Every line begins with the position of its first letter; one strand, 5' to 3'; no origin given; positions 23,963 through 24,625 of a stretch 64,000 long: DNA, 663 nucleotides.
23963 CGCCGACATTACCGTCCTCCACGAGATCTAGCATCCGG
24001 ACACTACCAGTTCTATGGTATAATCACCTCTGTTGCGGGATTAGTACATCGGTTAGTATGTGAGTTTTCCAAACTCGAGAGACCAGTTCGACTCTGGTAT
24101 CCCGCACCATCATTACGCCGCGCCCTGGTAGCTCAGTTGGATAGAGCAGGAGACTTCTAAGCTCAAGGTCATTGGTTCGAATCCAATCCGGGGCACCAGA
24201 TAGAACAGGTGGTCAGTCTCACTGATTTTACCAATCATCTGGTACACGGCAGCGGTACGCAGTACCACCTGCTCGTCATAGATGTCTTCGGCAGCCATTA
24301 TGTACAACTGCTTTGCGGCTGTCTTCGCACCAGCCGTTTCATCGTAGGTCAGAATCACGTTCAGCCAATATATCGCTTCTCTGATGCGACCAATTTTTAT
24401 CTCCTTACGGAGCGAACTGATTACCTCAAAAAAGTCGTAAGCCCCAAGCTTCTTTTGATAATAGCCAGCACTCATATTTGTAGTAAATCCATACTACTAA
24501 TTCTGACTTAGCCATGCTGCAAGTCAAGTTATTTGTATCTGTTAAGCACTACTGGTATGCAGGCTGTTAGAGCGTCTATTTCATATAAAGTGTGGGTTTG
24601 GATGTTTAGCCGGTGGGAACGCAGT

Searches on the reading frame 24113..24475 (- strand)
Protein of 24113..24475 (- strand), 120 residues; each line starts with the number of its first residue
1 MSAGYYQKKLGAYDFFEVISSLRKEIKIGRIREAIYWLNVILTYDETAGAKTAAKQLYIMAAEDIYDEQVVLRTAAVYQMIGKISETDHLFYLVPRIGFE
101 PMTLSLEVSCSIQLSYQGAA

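Call 4: search_protein_families(library=pfam, proteins=[window:24113-24475:-], max_evalue=1)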
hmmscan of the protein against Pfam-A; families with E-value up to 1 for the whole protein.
window:24113-24475:- (120 aa): 0 families
